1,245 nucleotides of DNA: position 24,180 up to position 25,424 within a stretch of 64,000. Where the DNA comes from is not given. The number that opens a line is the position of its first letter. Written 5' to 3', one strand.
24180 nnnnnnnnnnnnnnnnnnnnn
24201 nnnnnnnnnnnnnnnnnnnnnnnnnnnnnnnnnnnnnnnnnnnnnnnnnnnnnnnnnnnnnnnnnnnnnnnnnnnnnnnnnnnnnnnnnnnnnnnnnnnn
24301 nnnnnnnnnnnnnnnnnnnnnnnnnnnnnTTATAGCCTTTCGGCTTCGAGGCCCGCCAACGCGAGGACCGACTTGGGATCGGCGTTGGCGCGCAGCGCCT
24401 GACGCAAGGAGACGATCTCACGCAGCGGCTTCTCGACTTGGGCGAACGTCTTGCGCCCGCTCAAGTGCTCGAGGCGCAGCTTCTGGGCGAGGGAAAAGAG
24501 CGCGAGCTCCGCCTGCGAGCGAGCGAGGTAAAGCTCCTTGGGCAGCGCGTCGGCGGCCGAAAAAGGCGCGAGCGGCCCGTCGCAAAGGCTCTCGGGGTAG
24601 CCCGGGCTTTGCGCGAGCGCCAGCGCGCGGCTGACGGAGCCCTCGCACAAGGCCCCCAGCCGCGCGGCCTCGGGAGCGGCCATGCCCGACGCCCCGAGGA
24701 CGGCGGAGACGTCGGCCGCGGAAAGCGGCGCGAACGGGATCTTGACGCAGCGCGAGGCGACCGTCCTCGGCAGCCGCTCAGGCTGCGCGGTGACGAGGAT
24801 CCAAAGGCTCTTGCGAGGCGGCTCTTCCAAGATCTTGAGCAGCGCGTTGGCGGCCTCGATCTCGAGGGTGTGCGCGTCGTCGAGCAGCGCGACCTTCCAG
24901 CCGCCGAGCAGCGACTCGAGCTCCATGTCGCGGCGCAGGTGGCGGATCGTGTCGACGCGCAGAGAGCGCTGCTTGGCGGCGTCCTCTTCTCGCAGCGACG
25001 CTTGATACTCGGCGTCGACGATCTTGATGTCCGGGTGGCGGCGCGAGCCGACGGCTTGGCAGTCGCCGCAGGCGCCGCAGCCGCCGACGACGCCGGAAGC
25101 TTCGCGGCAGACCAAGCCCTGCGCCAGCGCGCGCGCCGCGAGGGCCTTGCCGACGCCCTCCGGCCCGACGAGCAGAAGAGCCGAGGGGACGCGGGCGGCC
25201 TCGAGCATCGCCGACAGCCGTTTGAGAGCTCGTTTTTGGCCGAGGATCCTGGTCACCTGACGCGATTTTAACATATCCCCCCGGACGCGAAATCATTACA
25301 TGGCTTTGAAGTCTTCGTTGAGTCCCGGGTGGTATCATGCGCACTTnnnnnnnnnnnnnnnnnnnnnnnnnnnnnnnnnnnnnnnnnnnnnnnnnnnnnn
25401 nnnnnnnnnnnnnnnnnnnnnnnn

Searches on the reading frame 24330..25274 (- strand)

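Call 3: search_protein_families(library=pfam, proteins=[window:24330-25274:-], max_evalue=0.01)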
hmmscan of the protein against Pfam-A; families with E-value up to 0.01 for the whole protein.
window:24330-25274:- (314 aa): 6 families
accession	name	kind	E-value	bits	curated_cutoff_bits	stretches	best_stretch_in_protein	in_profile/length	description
PF13177.12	DNA_pol3_delta2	-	1e-41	143.1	27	1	12-184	1-160/161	DNA polymerase III, delta subunit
PF00004.35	AAA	-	1.1e-06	29.5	21.2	1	33-179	1-126/131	ATPase family associated with various cellular activities (AAA)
PF13401.12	AAA_22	-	5.1e-06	27.3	27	1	31-167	6-126/130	AAA domain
PF13191.12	AAA_16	-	0.0001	23.3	32.6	1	11-159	3-166/167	AAA ATPase domain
PF07728.20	AAA_5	-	0.003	18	22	0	33-57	2-26/139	AAA domain (dynein-related subfamily)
PF00158.32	Sigma54_activat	-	0.0068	16.5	20.2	0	12-67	3-59/168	Sigma-54 interaction domain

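Call 4: search_protein_families(library=ncbifam, proteins=[window:24330-25274:-], max_evalue=0.01)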
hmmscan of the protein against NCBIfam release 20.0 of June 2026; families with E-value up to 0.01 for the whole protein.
window:24330-25274:- (314 aa): 67 families (the best 25 are shown)
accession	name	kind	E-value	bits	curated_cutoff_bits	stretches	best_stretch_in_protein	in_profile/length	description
TIGR00678.1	holB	equivalog_domain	1.5e-51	174.7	180.6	1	18-217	2-188/188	DNA polymerase III subunit delta'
NF005677.0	PRK07471.1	equivalog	1.9e-40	139.1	252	1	4-225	15-243/366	DNA polymerase III subunit delta'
NF005638.0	PRK07399.1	subfamily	1.7e-39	135.8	230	1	5-303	4-304/317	DNA polymerase III subunit delta'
NF004310.0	PRK05707.1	equivalog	2.3e-37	129.2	280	1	20-222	12-205/328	DNA polymerase III subunit delta'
NF011524.0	PRK14963.1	equivalog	4e-37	128.6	601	1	9-193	15-184/647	DNA polymerase III subunits gamma and tau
TIGR02397.1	dnaX_nterm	equivalog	5.1e-37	127.9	250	1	5-193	11-185/355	DNA polymerase III subunit gamma/tau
NF006430.0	PRK08699.1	equivalog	2.5e-35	122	481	1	25-203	16-191/325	DNA polymerase III subunit delta'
NF005972.1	PRK08058.1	equivalog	4.8e-35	121.3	340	1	13-223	10-206/328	DNA polymerase III subunit delta'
NF011514.0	PRK14953.1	equivalog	2.4e-33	115.8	536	1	6-192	14-186/488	DNA polymerase III subunits gamma and tau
NF005926.0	PRK07940.1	equivalog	4.4e-33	115.1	300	1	9-224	7-215/394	DNA polymerase III subunit delta'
NF005408.0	PRK06964.1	equivalog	1e-31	110.5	483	1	14-223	7-228/342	DNA polymerase III subunit delta'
NF011523.0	PRK14962.1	equivalog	3e-31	108.7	576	1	6-190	12-182/474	DNA polymerase III subunits gamma and tau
NF006586.0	PRK09112.1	equivalog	1.3e-30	106.7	308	1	5-225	20-245/351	DNA polymerase III subunit delta'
NF011512.0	PRK14950.1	equivalog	6.1e-30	104.9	593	1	4-195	12-190/585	DNA polymerase III subunits gamma and tau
NF004046.1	PRK05563.1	equivalog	7.7e-30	104.3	400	1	4-190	11-183/567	DNA polymerase III subunit gamma/tau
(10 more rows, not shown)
